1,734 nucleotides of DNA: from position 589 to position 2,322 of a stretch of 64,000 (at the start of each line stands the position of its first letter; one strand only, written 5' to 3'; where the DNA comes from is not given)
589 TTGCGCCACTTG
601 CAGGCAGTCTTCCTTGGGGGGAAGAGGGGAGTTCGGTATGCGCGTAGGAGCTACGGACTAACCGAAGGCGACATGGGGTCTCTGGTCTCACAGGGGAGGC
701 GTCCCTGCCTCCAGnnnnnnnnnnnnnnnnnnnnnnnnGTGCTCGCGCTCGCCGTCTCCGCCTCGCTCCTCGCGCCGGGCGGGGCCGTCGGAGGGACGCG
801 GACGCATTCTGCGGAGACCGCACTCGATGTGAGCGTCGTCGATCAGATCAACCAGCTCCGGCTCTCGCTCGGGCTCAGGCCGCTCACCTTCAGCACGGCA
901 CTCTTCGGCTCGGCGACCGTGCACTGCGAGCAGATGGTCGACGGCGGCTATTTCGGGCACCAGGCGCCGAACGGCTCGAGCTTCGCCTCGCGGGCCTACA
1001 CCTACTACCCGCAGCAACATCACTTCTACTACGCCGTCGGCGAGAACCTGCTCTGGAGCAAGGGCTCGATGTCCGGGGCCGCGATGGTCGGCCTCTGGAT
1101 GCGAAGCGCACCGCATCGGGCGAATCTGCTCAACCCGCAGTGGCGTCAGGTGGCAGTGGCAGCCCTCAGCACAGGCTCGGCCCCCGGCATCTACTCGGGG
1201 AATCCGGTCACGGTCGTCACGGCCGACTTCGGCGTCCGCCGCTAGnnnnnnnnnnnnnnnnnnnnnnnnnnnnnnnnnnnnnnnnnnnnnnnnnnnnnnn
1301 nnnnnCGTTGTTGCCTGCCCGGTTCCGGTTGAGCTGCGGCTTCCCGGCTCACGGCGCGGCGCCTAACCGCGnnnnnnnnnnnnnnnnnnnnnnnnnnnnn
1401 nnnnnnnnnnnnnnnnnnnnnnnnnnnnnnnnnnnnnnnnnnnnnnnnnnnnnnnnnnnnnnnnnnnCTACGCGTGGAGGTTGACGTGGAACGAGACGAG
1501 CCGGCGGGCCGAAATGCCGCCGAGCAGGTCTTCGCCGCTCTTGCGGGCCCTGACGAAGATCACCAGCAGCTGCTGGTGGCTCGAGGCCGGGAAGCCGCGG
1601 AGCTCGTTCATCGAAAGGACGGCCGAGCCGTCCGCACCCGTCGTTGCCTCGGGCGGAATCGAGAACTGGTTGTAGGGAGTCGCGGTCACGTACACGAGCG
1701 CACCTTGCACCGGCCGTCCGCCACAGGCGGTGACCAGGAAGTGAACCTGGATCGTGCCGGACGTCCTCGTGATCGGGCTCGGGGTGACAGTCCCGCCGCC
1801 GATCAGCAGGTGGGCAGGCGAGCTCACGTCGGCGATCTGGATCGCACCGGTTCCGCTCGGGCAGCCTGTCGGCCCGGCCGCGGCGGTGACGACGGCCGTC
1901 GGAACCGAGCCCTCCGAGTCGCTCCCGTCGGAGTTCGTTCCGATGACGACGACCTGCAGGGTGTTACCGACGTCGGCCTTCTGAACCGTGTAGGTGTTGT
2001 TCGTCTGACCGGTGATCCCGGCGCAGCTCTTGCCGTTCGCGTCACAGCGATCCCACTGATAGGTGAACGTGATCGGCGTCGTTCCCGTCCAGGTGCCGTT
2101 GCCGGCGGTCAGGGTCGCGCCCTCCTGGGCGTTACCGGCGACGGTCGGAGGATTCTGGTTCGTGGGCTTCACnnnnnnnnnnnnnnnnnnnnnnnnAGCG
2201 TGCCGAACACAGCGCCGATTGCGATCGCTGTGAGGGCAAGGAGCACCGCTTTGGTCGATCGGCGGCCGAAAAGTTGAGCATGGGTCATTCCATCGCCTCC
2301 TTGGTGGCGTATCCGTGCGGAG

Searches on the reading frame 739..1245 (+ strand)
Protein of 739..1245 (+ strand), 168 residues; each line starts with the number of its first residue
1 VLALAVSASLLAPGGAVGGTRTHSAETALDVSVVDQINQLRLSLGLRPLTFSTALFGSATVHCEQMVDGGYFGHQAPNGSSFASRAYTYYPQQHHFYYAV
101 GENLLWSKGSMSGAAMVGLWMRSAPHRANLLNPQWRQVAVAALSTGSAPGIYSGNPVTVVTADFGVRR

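Call 17: search_protein_families(library=pfam, proteins=[window:739-1245:+], max_evalue=0.01)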
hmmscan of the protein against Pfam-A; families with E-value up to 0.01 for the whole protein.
window:739-1245:+ (168 aa): 1 family
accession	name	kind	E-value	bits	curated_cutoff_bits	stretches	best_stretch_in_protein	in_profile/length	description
PF00188.32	CAP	-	3.2e-14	54.2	21.1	1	35-148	2-108/117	Cysteine-rich secretory protein family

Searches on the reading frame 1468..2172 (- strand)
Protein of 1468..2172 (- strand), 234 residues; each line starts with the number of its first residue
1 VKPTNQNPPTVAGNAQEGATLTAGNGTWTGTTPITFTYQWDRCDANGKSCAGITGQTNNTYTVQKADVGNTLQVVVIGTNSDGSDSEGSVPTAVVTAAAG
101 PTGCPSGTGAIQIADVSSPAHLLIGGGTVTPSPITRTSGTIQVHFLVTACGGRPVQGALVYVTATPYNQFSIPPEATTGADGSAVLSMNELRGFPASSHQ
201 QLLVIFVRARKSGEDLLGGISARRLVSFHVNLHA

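Call 17: search_protein_families(library=pfam, proteins=[window:1468-2172:-], max_evalue=0.01)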
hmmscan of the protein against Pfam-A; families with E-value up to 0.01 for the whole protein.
window:1468-2172:- (234 aa): 1 family
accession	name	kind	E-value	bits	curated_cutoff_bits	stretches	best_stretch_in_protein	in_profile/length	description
PF23197.1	IG_AIR9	-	1.3e-08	35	27.5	1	11-86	7-80/87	AIR9 A9 domain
